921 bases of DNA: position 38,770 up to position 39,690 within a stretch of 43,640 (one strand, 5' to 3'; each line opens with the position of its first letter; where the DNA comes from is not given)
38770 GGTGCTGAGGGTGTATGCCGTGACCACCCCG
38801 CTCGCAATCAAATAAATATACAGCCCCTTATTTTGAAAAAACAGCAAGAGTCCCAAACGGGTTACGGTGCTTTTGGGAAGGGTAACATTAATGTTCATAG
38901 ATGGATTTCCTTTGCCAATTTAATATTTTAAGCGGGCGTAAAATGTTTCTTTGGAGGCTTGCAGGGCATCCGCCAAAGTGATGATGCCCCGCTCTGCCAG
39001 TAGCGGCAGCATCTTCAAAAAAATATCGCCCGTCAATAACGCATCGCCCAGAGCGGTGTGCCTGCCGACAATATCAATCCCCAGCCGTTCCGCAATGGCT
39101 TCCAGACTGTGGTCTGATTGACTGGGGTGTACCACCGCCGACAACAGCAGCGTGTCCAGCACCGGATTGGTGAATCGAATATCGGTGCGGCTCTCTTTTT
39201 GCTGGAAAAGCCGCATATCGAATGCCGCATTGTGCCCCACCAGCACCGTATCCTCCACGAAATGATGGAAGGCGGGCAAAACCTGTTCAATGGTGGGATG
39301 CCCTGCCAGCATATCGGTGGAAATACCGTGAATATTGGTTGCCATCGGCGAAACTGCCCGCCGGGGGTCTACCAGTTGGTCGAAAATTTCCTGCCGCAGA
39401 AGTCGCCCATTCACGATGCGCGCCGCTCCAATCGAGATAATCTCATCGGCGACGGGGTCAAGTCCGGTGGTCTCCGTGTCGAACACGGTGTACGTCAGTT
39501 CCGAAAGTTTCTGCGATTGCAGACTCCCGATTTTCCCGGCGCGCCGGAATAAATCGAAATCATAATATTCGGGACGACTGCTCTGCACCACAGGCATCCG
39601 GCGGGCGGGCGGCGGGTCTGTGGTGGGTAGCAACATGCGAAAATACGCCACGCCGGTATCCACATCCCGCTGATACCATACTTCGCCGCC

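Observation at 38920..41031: Pseudo-histidine kinase (His to Glu in the H-box, no ATP-lid motifs) covalently fused to an intact DEDDh exonuclease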

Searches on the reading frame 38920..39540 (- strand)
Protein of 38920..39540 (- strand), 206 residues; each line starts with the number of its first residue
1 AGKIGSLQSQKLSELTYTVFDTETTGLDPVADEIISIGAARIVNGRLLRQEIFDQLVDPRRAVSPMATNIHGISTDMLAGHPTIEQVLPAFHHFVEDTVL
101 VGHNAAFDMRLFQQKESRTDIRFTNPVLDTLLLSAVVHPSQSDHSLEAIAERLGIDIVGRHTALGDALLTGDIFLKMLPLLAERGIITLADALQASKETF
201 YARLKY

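Call 38: search_dna_similar(query=window:38920-39540:-, collection=plasmids, mode=protein, max_rows=25, max_evalue=1e-10)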
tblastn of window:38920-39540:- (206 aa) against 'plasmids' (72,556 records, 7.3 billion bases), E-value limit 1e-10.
Records with a match: 302; places in all: 318; records where one place covers at least 80% of the query: 216.
Best place of each record, by identity: 60-80% 2; <60% 300.
By first word of the organism name: Enterococcus 104; Paracoccus 21; Clostridioides 19; Clostridium 11; Cupriavidus 10; Escherichia 9; Vibrio 7; Priestia 5; Bifidobacterium 4; Sinorhizobium 4; and 71 more.
By predicted mobility (MOB-suite, as given by PLSDB): non-mobilizable 198; conjugative 81; mobilizable 23.
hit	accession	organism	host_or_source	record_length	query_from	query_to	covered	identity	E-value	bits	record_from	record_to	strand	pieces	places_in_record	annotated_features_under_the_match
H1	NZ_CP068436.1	Cupriavidus necator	heavy metal containmented soil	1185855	2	206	100%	64.1%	6e-81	269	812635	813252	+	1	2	none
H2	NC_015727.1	Cupriavidus necator N-1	soil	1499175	12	206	95%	65.3%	2e-78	261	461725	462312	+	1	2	record has no annotation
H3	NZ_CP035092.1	Paracoccus denitrificans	Homo sapiens,cell culture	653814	6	206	98%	58.4%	3e-73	247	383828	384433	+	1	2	exonuclease domain-containing protein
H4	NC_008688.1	Paracoccus denitrificans PD1222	-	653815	6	206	98%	58.4%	3e-73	247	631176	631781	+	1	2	exonuclease domain-containing protein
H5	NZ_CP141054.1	Paracoccus denitrificans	-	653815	6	206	98%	58.4%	3e-73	247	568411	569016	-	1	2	exonuclease domain-containing protein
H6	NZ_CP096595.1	Paracoccus denitrificans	mixed culture,activated sludge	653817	6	206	98%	58.4%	3e-73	247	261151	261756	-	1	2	exonuclease domain-containing protein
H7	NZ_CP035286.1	Paracoccus versutus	whole organism,soil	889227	6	206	98%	58.4%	3e-73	246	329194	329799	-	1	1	exonuclease domain-containing protein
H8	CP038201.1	Paracoccus ferrooxidans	single cell,bioreactor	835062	6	206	98%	58.4%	4e-73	246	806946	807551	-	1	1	DNA polymerase III subunit epsilon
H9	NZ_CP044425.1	Paracoccus pantotrophus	cell culture,denitrifying, ...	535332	6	206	98%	58.4%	3e-72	244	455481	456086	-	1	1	exonuclease domain-containing protein | esterase-like activity of phytase family protein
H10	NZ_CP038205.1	Paracoccus pantotrophus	single cell,soil associated with ...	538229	6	206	98%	58.4%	3e-72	244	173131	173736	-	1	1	exonuclease domain-containing protein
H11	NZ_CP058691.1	Paracoccus pantotrophus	pure culture,sewage sludge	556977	6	206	98%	58.4%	3e-72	244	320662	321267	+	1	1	exonuclease domain-containing protein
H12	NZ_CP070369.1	Paracoccus methylovorus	whole organism,grassland soil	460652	6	206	98%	57.4%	8e-70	237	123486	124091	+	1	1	exonuclease domain-containing protein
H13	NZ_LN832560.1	Paracoccus aminovorans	-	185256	6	206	98%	56.9%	5e-70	237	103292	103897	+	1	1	exonuclease domain-containing protein | FAD-dependent oxidoreductase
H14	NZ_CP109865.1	Paracoccus aminovorans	bacteria,human fecal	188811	6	206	98%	56.4%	4e-69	235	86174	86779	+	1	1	exonuclease domain-containing protein | FAD-dependent oxidoreductase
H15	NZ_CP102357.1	Paracoccus sp. SMMA_5_TC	pure culture,Lotus pond, a sulfur-borax ...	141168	6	206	98%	53.5%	3e-63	218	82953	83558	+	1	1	exonuclease domain-containing protein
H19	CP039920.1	Agrobacterium tumefaciens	-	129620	6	197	93%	48.7%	1e-51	185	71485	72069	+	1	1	hypothetical protein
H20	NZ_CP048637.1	Rhizobium oryzihabitans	cell,root,the root of rice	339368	6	197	93%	48.7%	1e-51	185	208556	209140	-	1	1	3'-5' exonuclease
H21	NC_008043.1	Ruegeria sp. TM1040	-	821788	5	204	97%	45.0%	9e-49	177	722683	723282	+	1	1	3'-5' exonuclease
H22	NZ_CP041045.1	Paracoccus sp. AK26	pure culture,Hexachlorocyclohexane ...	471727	5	193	92%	47.1%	4e-43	160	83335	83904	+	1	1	3'-5' exonuclease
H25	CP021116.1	Aestuarium zhoushanense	pure culture,tidal flat sample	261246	6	198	94%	45.4%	2e-46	170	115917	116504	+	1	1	hypothetical protein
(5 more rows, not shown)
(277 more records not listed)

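Call 39: get_annotated_region(hit=H4, flank=9000)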
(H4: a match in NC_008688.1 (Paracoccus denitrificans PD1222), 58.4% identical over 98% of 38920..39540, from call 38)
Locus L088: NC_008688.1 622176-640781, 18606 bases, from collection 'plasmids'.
description: Paracoccus denitrificans PD1222 plasmid 1, complete sequence
organism: Paracoccus denitrificans PD1222 (NCBI taxid 318586)
taxonomy: Bacteria; Pseudomonadota; Alphaproteobacteria; Rhodobacterales; Paracoccaceae; Paracoccus; Paracoccus denitrificans; Paracoccus denitrificans PD1222
host: -; source: -; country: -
typing (MOB-suite, as given by PLSDB): non-mobilizable; replicon rep_cluster_560,rep_cluster_969
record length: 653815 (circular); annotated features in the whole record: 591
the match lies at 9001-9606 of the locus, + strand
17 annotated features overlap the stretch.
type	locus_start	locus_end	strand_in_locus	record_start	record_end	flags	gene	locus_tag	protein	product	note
CDS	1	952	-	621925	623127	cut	cyoA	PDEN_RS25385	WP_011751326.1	ubiquinol oxidase subunit II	GO:0015990 - electron transport coupled proton transport [Evidence IEA]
CDS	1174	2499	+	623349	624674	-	-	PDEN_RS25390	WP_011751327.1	MFS transporter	GO:0055085 - transmembrane transport [Evidence IEA]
CDS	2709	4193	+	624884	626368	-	-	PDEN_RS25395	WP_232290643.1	putative nucleotidyltransferase substrate binding domain-containing protein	-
CDS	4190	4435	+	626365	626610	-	-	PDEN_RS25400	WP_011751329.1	hypothetical protein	-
CDS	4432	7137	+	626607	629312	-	-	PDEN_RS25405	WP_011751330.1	ATP-binding protein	-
CDS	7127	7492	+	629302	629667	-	-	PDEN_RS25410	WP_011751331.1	response regulator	GO:0000160 - phosphorelay signal transduction system [Evidence IEA]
CDS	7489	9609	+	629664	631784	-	-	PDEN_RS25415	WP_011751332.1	exonuclease domain-containing protein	-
CDS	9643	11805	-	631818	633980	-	-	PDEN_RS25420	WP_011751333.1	esterase-like activity of phytase family protein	-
CDS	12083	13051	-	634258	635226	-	speB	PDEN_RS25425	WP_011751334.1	agmatinase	GO:0008295 - spermidine biosynthetic process [Evidence IEA]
CDS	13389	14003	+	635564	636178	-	-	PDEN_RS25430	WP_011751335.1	alpha/beta hydrolase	-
CDS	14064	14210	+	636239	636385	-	-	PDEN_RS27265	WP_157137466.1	hypothetical protein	-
CDS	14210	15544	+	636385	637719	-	-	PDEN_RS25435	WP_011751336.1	FAD/NAD(P)-binding protein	-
CDS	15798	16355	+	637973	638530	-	-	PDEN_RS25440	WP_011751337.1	NAD(P)H-dependent oxidoreductase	-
CDS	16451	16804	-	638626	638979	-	-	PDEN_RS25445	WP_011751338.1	hypothetical protein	-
CDS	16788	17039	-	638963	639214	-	-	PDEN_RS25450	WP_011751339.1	hypothetical protein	-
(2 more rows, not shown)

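Call 40: get_annotated_region(hit=H21, flank=7000)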
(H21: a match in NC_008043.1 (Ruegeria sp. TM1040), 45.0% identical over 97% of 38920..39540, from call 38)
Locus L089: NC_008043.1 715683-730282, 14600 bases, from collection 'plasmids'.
description: Ruegeria sp. TM1040 megaplasmid, complete sequence
organism: Ruegeria sp. TM1040 (NCBI taxid 292414)
taxonomy: Bacteria; Pseudomonadota; Alphaproteobacteria; Rhodobacterales; Roseobacteraceae; Ruegeria; Ruegeria sp. TM1040
host: -; source: -; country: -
typing (MOB-suite, as given by PLSDB): non-mobilizable
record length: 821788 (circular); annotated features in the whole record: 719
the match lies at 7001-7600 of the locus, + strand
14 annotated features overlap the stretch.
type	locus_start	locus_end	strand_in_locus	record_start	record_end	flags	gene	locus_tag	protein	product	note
CDS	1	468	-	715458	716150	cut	modB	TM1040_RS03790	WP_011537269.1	molybdate ABC transporter permease subunit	GO:0015689 - molybdate ion transport [Evidence IEA]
CDS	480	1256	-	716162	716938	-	modA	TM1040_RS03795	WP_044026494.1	molybdate ABC transporter substrate-binding protein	GO:0015689 - molybdate ion transport [Evidence IEA]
CDS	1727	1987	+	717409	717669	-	-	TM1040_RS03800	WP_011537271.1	DUF4212 domain-containing protein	-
CDS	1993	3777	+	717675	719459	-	-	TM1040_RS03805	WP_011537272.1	sodium:solute symporter family protein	-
CDS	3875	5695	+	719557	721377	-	-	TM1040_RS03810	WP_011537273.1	DUF294 nucleotidyltransferase-like domain-containing protein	-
CDS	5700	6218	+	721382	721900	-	-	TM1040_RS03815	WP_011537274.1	hypothetical protein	-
CDS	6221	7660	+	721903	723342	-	-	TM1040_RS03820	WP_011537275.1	3'-5' exonuclease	-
CDS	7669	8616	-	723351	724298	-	-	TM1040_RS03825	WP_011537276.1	alpha/beta hydrolase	-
CDS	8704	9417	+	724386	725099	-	-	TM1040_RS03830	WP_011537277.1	WYL domain-containing protein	-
CDS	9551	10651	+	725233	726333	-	-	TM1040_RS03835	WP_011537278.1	zinc-binding dehydrogenase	-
CDS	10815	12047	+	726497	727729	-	-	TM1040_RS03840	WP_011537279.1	mandelate racemase/muconate lactonizing enzyme family protein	-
CDS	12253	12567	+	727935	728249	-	-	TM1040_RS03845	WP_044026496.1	metalloregulator ArsR/SmtB family transcription factor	GO:0006355 - regulation of DNA-templated transcription [Evidence IEA]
CDS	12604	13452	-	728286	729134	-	-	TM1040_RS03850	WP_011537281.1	fumarylacetoacetate hydrolase family protein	-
CDS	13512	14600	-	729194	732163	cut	-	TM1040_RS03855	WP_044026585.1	ABC transporter transmembrane domain-containing protein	GO:0055085 - transmembrane transport [Evidence IEA]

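Call 60: get_annotated_region(hit=H20, flank=6000)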
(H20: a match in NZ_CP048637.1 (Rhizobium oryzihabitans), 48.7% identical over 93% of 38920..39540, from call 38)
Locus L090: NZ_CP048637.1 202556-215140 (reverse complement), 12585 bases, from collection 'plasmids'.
description: Rhizobium oryzihabitans strain M15 plasmid p5, complete sequence
organism: Rhizobium oryzihabitans (NCBI taxid 2267833)
taxonomy: Bacteria; Pseudomonadota; Alphaproteobacteria; Hyphomicrobiales; Rhizobiaceae; Rhizobium; Rhizobium oryzihabitans
host: -; source: cell,root,the root of rice; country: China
typing (MOB-suite, as given by PLSDB): conjugative; replicon rep_cluster_592; relaxase MOBQ; mating-pair formation MPF_T
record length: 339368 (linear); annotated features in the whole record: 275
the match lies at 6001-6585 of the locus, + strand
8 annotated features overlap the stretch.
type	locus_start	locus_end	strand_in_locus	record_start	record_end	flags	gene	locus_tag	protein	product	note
CDS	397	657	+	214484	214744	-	-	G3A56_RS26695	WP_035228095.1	DUF4212 domain-containing protein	-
CDS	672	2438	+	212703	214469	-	-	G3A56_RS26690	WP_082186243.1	sodium:solute symporter family protein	-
CDS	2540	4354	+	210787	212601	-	-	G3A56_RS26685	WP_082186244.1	DUF294 nucleotidyltransferase-like domain-containing protein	-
CDS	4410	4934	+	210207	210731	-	-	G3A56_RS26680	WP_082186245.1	hypothetical protein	-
CDS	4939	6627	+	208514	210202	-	-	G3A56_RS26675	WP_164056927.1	3'-5' exonuclease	-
CDS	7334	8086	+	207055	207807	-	-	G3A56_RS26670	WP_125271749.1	IS6 family transposase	-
CDS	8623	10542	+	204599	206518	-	nosZ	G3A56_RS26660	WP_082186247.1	TAT-dependent nitrous-oxide reductase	GO:0019333 - denitrification pathway [Evidence IEA]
CDS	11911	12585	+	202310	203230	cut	-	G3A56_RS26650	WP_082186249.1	ABC transporter ATP-binding protein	-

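Call 61: get_annotated_region(hit=H1, flank=9000)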
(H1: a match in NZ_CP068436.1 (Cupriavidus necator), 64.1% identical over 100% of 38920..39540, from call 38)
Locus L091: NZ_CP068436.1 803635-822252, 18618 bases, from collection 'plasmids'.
description: Cupriavidus necator strain C39. plasmid p1, complete sequence
organism: Cupriavidus necator (NCBI taxid 106590)
taxonomy: Bacteria; Pseudomonadota; Betaproteobacteria; Burkholderiales; Burkholderiaceae; Cupriavidus; Cupriavidus necator
host: -; source: heavy metal containmented soil; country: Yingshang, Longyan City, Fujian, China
typing (MOB-suite, as given by PLSDB): non-mobilizable; replicon IncP
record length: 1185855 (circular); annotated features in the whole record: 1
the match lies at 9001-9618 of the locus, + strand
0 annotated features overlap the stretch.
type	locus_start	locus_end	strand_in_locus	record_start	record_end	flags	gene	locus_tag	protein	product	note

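Call 62: search_protein_families(library=pfam, proteins=[L089:6221-7660:+, L090:4939-6627:+, L089:5700-6218:+, L090:4410-4934:+, L088:4190-4435:+, L088:7127-7492:+], max_evalue=0.1)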
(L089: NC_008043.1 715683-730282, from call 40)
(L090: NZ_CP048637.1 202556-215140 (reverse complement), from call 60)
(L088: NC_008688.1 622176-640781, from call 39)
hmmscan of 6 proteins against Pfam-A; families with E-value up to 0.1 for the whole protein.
L089:6221-7660:+ (479 aa): 3 families
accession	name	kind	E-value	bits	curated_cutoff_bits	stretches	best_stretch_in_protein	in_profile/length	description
PF00929.31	RNase_T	-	1.9e-35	123.2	24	1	274-431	1-163/164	Exonuclease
PF21762.3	DEDDh_C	-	2.8e-05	24.8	27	1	351-434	105-187/188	DNA polymerase III subunit epsilon-like, C-terminal domain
PF01612.26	DNA_pol_A_exo1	-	0.00067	19.9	23.6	1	353-410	76-128/173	3'-5' exonuclease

L090:4939-6627:+ (562 aa): 3 families
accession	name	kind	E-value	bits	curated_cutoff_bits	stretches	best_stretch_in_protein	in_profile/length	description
PF00929.31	RNase_T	-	6.8e-32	111.7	24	1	367-526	1-164/164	Exonuclease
PF01612.26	DNA_pol_A_exo1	-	4e-05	23.9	23.6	1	447-502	76-126/173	3'-5' exonuclease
PF21762.3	DEDDh_C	-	0.033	14.8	27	1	446-529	106-188/188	DNA polymerase III subunit epsilon-like, C-terminal domain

L089:5700-6218:+ (172 aa): 0 families

L090:4410-4934:+ (174 aa): 0 families

L088:4190-4435:+ (81 aa): 0 families

L088:7127-7492:+ (121 aa): 1 family
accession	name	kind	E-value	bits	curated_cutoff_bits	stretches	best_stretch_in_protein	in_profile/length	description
PF00072.30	Response_reg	-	4.4e-28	98.1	30.2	1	5-116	1-110/111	Response regulator receiver domain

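Call 64: get_annotated_region(hit=H22, flank=9000)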
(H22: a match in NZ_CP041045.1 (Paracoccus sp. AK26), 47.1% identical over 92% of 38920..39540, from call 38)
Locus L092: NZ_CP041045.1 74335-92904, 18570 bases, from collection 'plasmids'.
description: Paracoccus sp. AK26 plasmid pAK1, complete sequence
organism: Paracoccus sp. AK26 (NCBI taxid 2589076)
taxonomy: Bacteria; Pseudomonadota; Alphaproteobacteria; Rhodobacterales; Paracoccaceae; Paracoccus; Paracoccus sp. AK26
host: -; source: pure culture,Hexachlorocyclohexane (HCH) pesticide-contaminated soil; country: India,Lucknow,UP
typing (MOB-suite, as given by PLSDB): non-mobilizable; replicon rep_cluster_229
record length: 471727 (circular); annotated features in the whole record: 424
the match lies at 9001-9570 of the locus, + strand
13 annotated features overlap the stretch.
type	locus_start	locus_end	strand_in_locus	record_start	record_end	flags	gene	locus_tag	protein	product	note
CDS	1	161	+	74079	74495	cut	-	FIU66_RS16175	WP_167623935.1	Rrf2 family transcriptional regulator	-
CDS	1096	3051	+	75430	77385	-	acs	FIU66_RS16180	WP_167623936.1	acetate--CoA ligase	GO:0019427 - acetyl-CoA biosynthetic process from acetate [Evidence IEA]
CDS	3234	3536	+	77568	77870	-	-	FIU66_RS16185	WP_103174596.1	DUF485 domain-containing protein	-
CDS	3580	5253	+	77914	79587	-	-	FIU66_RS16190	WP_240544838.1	cation acetate symporter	GO:0006847 - plasma membrane acetate transport [Evidence IEA]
CDS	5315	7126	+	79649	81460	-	-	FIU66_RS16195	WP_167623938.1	DUF294 nucleotidyltransferase-like domain-containing protein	-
CDS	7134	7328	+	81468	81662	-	-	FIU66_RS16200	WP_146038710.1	hypothetical protein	-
CDS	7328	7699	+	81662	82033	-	-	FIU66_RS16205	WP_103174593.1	response regulator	GO:0000160 - phosphorelay signal transduction system [Evidence IEA]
CDS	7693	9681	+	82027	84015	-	-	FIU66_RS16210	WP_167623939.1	3'-5' exonuclease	-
CDS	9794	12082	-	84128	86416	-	-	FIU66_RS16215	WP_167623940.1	arginine/lysine/ornithine decarboxylase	-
CDS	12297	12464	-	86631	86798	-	-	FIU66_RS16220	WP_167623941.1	hypothetical protein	-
CDS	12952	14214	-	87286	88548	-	-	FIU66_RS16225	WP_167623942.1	Gfo/Idh/MocA family oxidoreductase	-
CDS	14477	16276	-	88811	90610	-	-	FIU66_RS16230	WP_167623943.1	YbhB/YbcL family Raf kinase inhibitor-like protein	GO:0008150 - biological_process [Evidence IEA]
CDS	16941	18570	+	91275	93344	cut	-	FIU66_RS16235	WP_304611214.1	catalase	-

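Call 65: get_annotated_region(hit=H25, flank=9000)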
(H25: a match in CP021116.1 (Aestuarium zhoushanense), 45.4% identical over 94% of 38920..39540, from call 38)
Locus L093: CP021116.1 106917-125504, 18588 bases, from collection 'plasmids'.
description: Aestuarium zhoushanense strain G7 plasmid unnamed2, complete sequence
organism: Aestuarium zhoushanense (NCBI taxid 2820523)
taxonomy: Bacteria; Pseudomonadota; Alphaproteobacteria; Rhodobacterales; Paracoccaceae; Aestuarium; Aestuarium zhoushanense
host: -; source: pure culture,tidal flat sample; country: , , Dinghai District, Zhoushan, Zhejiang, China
typing (MOB-suite, as given by PLSDB): non-mobilizable
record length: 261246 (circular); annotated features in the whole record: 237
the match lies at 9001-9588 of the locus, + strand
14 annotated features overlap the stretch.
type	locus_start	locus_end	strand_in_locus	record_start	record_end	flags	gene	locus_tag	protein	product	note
CDS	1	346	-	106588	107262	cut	-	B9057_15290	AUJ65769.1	hypothetical protein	-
CDS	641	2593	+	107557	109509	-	-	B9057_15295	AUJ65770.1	acetate--CoA ligase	-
CDS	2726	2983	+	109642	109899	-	-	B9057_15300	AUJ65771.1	hypothetical protein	-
CDS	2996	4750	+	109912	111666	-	-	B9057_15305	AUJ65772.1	cation acetate symporter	-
CDS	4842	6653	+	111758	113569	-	-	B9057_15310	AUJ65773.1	histidine kinase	-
CDS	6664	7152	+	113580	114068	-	-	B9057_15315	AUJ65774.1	hypothetical protein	-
CDS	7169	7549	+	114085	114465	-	-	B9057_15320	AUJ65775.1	hypothetical protein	-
CDS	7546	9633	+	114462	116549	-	-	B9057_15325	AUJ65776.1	hypothetical protein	-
CDS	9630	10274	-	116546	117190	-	-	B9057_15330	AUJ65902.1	ABC transporter ATP-binding protein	-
CDS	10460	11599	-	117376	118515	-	-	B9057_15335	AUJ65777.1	sugar transporter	-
CDS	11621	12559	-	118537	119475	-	-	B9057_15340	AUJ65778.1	hypothetical protein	-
CDS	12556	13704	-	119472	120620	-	-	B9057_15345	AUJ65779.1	UDP-galactopyranose mutase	-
CDS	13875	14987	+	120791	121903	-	-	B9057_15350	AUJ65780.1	hypothetical protein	-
CDS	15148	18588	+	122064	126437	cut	-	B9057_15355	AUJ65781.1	hypothetical protein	-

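Call 66: get_annotated_region(hit=H19, flank=9000)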
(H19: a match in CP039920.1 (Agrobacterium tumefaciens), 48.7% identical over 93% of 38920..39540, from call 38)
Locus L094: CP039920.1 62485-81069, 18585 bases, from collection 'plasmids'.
description: Agrobacterium tumefaciens strain CFBP6626 plasmid pAtCFBP6626c, complete sequence
organism: Agrobacterium tumefaciens (NCBI taxid 358)
taxonomy: Bacteria; Pseudomonadota; Alphaproteobacteria; Hyphomicrobiales; Rhizobiaceae; Agrobacterium; Agrobacterium tumefaciens
host: -; source: -; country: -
typing (MOB-suite, as given by PLSDB): non-mobilizable
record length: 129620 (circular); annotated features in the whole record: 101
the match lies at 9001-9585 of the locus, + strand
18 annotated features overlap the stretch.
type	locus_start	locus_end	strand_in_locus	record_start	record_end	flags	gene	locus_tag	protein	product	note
CDS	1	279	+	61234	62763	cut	-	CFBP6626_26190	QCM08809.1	monovalent cation/H+ antiporter subunit D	-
CDS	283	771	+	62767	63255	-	-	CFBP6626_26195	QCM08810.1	Na+/H+ antiporter subunit E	-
CDS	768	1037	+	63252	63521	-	-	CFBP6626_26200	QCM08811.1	K+/H+ antiporter subunit F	-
CDS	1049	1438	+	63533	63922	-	-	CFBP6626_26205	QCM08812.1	Na+/H+ antiporter subunit G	-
CDS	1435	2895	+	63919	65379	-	-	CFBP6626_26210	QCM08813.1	TrkH family potassium uptake protein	-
CDS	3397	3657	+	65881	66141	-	-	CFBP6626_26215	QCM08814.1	DUF4212 domain-containing protein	-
CDS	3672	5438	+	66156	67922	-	-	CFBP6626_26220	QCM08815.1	cation acetate symporter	-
CDS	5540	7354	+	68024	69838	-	-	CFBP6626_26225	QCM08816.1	cyclic nucleotide-binding/CBS domain-containing protein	-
CDS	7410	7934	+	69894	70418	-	-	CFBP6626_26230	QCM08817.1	hypothetical protein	-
CDS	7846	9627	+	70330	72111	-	-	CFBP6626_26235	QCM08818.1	hypothetical protein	-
CDS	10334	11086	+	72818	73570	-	-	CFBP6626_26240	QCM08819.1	IS6 family transposase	-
CDS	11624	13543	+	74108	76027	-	nosZ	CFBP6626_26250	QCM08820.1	TAT-dependent nitrous-oxide reductase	-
CDS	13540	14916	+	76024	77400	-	nosD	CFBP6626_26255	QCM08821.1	nitrous oxide reductase family maturation protein NosD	-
CDS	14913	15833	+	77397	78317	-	-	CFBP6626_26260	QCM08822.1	ABC transporter ATP-binding protein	-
CDS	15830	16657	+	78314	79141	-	-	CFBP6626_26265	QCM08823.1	ABC transporter permease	-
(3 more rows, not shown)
